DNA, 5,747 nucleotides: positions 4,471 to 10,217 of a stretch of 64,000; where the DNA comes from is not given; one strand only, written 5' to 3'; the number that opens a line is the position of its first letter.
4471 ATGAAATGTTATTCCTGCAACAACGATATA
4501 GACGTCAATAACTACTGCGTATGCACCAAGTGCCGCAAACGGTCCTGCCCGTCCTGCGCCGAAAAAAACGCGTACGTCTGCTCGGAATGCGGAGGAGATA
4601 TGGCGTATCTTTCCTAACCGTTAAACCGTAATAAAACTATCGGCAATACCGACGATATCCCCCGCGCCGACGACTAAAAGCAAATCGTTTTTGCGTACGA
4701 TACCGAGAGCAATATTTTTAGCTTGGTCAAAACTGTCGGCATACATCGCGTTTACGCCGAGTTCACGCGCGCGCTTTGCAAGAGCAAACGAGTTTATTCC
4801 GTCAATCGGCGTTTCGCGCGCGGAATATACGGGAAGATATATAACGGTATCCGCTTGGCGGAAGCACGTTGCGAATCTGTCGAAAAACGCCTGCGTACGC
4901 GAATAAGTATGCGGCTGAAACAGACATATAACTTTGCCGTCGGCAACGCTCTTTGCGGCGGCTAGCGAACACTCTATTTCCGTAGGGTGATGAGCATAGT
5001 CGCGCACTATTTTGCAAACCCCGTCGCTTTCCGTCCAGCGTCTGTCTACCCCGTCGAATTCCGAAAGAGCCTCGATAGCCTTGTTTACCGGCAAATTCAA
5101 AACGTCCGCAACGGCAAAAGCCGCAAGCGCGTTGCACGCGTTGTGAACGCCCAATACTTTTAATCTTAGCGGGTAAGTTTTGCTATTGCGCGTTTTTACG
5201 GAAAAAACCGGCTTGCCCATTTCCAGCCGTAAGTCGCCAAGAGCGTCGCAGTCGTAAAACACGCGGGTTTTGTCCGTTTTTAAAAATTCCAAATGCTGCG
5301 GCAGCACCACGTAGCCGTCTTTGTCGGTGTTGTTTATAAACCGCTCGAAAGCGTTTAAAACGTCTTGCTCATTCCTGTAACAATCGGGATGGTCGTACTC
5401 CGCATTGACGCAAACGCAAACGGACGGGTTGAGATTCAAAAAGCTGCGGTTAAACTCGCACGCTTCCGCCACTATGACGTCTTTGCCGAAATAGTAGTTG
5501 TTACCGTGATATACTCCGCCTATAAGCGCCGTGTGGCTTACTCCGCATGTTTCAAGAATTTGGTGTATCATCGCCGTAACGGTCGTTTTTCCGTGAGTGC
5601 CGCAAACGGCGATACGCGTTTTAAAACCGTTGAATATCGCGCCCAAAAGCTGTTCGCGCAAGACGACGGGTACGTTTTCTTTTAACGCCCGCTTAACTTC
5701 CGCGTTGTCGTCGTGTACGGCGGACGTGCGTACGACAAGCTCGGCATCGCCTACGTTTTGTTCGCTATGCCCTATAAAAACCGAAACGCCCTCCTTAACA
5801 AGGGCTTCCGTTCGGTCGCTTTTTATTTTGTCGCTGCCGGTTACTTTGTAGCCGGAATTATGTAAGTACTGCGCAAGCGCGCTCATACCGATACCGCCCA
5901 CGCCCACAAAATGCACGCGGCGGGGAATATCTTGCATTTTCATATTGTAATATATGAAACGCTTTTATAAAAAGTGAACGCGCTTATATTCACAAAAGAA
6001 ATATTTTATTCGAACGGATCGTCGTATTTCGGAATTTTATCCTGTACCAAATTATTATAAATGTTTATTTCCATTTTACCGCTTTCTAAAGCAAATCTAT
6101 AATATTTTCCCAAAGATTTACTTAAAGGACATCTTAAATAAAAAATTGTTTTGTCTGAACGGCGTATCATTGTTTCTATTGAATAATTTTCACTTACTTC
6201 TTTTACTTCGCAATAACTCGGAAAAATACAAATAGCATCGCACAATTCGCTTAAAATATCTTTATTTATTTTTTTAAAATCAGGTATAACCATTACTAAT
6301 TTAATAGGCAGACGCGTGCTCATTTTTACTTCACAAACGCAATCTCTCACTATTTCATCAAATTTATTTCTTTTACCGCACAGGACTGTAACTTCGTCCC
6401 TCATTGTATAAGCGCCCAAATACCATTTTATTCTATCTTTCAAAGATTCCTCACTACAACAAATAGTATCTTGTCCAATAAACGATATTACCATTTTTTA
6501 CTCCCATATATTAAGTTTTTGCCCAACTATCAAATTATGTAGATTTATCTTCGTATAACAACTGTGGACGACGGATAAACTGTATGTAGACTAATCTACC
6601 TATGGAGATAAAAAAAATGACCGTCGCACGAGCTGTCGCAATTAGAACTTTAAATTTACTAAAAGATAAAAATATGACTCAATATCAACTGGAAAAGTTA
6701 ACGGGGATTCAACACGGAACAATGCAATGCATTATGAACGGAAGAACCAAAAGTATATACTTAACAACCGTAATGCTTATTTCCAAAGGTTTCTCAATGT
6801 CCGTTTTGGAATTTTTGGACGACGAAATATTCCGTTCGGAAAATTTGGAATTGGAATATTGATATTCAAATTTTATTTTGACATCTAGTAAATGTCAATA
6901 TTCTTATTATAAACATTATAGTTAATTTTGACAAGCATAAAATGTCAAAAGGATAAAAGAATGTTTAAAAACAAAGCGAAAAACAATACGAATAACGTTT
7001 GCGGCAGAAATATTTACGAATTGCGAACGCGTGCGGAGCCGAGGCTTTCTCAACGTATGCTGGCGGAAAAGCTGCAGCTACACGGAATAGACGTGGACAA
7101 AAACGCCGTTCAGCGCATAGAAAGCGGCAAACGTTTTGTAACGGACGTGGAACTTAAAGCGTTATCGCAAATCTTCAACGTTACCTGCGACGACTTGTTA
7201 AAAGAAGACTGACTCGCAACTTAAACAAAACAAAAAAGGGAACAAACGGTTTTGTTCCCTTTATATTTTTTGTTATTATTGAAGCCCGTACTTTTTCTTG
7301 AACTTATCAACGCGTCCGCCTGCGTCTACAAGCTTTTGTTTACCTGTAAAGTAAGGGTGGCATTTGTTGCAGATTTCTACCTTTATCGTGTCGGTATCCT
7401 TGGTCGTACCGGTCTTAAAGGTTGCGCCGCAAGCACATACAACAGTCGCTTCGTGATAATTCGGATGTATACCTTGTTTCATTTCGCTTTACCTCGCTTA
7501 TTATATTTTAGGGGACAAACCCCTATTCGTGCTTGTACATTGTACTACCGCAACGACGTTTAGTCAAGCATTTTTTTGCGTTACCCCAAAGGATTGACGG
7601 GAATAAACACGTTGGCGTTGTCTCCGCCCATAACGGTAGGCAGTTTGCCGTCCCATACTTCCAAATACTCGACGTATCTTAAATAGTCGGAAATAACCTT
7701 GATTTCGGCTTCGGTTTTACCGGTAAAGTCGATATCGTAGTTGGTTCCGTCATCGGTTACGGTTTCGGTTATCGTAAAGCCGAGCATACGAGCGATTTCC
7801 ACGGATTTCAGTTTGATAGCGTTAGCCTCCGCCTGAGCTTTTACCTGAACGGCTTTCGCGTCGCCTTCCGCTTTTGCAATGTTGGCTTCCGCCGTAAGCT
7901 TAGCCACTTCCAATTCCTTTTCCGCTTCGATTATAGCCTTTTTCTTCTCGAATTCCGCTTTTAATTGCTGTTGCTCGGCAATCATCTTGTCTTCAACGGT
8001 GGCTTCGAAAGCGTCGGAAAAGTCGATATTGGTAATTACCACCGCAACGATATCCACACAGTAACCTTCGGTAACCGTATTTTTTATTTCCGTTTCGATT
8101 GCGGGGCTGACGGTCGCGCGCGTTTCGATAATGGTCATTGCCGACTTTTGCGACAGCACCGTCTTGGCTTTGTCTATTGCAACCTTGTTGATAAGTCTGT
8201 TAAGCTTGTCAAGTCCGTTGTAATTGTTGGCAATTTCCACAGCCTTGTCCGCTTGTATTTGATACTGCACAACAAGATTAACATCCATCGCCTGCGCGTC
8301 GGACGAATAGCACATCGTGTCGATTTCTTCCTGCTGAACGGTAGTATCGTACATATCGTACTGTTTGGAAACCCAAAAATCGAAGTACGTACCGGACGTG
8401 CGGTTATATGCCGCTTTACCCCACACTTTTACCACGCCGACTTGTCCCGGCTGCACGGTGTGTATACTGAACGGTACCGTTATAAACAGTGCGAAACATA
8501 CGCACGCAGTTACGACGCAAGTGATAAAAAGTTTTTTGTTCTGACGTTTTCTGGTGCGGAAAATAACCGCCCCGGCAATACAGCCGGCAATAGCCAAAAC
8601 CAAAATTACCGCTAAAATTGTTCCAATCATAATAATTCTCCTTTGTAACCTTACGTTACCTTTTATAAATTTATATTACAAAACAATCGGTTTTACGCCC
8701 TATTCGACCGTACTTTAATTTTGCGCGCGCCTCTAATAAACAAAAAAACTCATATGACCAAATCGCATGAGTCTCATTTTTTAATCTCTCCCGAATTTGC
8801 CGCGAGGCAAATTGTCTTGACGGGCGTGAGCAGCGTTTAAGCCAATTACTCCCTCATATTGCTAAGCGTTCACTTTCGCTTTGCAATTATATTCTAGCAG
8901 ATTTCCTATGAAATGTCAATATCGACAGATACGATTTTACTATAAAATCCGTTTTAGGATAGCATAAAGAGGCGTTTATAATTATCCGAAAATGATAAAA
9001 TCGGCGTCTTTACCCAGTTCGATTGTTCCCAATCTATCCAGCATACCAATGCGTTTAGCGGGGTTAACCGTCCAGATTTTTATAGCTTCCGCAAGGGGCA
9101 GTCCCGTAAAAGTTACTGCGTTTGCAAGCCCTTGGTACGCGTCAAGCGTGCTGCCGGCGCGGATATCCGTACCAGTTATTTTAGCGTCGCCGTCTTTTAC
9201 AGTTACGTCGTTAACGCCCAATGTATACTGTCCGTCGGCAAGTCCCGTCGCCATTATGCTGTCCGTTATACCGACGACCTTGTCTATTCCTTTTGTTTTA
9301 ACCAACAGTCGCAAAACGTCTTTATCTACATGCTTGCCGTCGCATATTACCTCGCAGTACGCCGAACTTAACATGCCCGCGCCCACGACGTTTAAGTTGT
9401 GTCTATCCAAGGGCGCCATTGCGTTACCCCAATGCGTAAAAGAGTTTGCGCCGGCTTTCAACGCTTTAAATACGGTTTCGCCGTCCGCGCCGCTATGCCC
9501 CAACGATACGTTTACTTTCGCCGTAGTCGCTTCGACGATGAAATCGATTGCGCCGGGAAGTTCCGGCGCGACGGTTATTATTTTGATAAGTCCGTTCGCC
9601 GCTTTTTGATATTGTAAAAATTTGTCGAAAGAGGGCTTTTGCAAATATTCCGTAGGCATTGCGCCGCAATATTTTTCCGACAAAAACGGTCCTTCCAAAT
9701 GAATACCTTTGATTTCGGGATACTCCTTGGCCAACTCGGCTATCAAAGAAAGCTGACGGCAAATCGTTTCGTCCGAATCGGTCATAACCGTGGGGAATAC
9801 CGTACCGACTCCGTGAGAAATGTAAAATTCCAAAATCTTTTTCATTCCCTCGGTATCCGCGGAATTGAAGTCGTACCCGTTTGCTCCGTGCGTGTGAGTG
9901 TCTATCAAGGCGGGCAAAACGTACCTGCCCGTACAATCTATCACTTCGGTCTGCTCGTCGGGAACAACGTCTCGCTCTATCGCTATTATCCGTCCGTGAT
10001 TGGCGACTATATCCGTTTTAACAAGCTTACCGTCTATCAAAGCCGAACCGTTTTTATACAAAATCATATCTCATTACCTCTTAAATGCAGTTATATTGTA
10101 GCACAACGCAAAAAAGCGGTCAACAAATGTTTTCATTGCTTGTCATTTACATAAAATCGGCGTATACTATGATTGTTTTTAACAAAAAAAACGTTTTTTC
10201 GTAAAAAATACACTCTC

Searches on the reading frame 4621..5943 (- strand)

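Call 71: search_protein_families(library=pfam, proteins=[window:4621-5943:-], max_evalue=0.00001)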
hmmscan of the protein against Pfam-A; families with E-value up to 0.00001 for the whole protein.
window:4621-5943:- (440 aa): 3 families
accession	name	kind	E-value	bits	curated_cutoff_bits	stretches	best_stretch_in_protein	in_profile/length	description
PF01225.30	Mur_ligase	-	1.8e-26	92.8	21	1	10-107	2-94/95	Mur ligase family, catalytic domain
PF02875.26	Mur_ligase_C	-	2.1e-16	61.3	28.4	1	308-428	11-127/127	Mur ligase, glutamate ligase domain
PF08245.18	Mur_ligase_M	-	1.1e-15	58.5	24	1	113-279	1-200/200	Mur ligase middle domain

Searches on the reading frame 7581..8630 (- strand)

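Call 71: search_protein_families(library=pfam, proteins=[window:7581-8630:-], max_evalue=0.00001)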
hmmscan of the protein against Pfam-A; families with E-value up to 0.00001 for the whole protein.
window:7581-8630:- (349 aa): 1 family
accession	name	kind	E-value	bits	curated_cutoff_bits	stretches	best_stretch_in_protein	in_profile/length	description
PF01145.31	Band_7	-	1.9e-20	74.1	23.6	1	58-239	2-175/176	SPFH domain / Band 7 family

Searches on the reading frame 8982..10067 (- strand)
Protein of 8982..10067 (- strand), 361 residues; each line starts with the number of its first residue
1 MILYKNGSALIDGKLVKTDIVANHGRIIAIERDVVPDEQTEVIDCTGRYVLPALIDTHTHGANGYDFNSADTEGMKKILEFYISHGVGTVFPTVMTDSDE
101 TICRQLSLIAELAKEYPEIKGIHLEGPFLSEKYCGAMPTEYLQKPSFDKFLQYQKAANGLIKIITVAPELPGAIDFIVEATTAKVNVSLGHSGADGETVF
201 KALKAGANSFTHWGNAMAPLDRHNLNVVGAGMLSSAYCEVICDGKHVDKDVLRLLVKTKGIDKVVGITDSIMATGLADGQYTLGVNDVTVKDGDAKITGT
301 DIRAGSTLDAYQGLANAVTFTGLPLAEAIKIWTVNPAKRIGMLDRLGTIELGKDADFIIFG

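Call 71: search_protein_families(library=pfam, proteins=[window:8982-10067:-], max_evalue=0.00001)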
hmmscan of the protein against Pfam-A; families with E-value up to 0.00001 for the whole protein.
window:8982-10067:- (361 aa): 2 families
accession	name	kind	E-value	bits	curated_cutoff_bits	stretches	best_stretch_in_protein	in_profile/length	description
PF01979.26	Amidohydro_1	-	1.2e-23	84.4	25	1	49-360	1-318/345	Amidohydrolase family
PF07969.17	Amidohydro_3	-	1.3e-17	64.9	29.7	1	291-360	364-444/472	Amidohydrolase family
